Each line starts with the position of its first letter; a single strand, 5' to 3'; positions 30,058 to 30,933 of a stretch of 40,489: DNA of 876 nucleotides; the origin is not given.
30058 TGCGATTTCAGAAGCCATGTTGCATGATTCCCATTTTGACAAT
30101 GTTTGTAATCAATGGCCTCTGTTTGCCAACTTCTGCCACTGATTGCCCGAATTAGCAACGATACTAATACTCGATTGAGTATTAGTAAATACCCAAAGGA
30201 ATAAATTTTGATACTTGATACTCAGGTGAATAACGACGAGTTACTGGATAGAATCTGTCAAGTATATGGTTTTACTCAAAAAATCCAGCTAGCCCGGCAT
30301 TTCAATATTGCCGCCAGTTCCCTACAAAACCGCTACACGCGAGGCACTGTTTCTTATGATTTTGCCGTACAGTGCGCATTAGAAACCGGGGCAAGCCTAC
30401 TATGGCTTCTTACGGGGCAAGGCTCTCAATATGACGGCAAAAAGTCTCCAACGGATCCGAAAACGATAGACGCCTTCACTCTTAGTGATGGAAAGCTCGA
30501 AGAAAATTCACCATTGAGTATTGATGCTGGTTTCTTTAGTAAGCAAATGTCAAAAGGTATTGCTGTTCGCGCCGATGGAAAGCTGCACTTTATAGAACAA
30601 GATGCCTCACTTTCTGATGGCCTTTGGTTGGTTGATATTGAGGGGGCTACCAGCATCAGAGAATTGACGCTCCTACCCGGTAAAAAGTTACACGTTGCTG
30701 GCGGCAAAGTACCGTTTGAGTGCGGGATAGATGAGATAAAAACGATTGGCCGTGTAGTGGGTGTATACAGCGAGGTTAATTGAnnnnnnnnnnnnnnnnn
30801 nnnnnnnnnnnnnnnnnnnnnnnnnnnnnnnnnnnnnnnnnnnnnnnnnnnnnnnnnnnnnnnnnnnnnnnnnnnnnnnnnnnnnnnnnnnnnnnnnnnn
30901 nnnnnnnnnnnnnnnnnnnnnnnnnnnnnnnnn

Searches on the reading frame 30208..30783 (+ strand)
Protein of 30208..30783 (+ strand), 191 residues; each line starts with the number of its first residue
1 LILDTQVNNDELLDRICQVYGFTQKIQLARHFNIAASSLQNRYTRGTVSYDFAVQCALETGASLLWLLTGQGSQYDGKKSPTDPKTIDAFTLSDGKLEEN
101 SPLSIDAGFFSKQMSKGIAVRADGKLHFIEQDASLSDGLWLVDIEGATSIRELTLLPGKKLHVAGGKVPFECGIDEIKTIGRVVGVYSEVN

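Call 37: find_related_loci(query=A2, collection=genome_contigs, flank=2500)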
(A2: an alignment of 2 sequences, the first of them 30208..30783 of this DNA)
Query A2 (191 aa) in genome_contigs; peptide patterns used: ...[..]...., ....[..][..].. (x = any residue, [..] = any of these).
94 stretches matched a pattern; 37 encode a relative of the query (tblastn E <= 1e-3); 37 distinct loci.
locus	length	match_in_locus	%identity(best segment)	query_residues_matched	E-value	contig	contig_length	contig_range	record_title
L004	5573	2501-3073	97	1-191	1e-125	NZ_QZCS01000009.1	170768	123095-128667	Enterobacter chuandaensis strain 090028 9, whole genome shotgun sequence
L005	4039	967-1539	97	1-191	8e-127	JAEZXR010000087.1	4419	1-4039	MAG: Bacillota bacterium isolate OH_PFB_209 k127_1299820, whole genome shotgun sequence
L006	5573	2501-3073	97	1-191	2e-125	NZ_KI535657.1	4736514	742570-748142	Enterobacter sp. MGH 24 addUF-supercont-complete, whole genome shotgun sequence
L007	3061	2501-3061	96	1-187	2e-124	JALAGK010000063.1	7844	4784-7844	MAG: Enterobacteriaceae bacterium isolate bran_bin.7 k141_22258, whole genome shotgun sequence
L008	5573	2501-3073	82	1-191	8e-110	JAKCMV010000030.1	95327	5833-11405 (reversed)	Enterobacter asburiae strain INSAq146 Aq146_contig_30, whole genome shotgun sequence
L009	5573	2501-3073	80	1-191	3e-108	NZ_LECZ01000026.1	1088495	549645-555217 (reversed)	Enterobacter genomosp. O strain GN03164 contig26, whole genome shotgun sequence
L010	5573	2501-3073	80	1-191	4e-108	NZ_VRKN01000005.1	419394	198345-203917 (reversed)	Enterobacter asburiae strain TN152 NODE_5_length_419394_cov_148.452, whole genome shotgun sequence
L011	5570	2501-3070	81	1-190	9e-108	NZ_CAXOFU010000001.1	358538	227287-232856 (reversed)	Enterobacter soli strain FFMG-34-3-21 isolate FFMG_34-3-21 FFMG_34-3-21.1:1, whole genome shotgun sequence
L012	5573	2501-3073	80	1-191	3e-107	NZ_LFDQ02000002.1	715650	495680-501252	Enterobacter quasiroggenkampii strain WCHECL1060 NODE_2_length_715650_cov_51.5668, whole genome shotgun sequence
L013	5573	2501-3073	80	1-191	6e-107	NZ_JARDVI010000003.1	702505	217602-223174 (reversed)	Enterobacter chinensis strain 170198 contig00003, whole genome shotgun sequence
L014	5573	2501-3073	78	1-191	4e-105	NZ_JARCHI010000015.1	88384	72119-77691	Enterobacter pasteurii strain A-8 NODE_15_covk_22.065900_covr_63.223_cutoff_34, whole genome shotgun sequence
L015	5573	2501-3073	76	1-191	4e-99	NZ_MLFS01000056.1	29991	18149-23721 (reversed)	Pantoea wallisii strain LMG 26277 Contig0056_, whole genome shotgun sequence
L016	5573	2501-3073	69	1-191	3e-93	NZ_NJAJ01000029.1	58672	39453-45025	Xenorhabdus stockiae strain DSM 17904 Xsto_29, whole genome shotgun sequence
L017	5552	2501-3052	67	8-191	2e-85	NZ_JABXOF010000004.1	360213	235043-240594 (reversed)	Serratia ureilytica strain CCUG:50595 contig00004, whole genome shotgun sequence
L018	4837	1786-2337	70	8-191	1e-85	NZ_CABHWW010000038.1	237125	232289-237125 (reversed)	Yersinia alsatica strain IP38850, whole genome shotgun sequence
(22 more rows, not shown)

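Call 45: search_solved_structures(query=window:30208-30783:+)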
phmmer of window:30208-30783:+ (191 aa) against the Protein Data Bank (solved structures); distinct sequences matched with E-value up to 0.001: 3.
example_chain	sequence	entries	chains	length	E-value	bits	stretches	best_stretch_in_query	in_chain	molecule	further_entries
2fjr_A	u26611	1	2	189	5.2e-82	277.4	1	9-191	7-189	Repressor protein CI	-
2fkd_A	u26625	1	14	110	8.1e-47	162.7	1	83-191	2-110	Repressor protein CI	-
7jvt_C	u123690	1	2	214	9.5e-47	162.5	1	75-191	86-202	Repressor protein CI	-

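Call 47: search_protein_families(library=pfam, proteins=[window:30208-30783:+], max_evalue=0.01)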
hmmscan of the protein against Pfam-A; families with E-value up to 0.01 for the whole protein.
window:30208-30783:+ (191 aa): 3 families
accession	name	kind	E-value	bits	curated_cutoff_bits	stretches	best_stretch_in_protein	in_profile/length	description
PF07022.19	Phage_CI_repr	-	2.1e-23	82.9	22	1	12-75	2-65/65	Bacteriophage CI repressor helix-turn-helix domain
PF16452.10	Phage_CI_C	-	3.9e-22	78.8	27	1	87-184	2-100/101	Bacteriophage CI repressor C-terminal domain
PF05225.22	HTH_psq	-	0.0033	17.5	20.4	1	27-49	21-42/45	helix-turn-helix, Psq domain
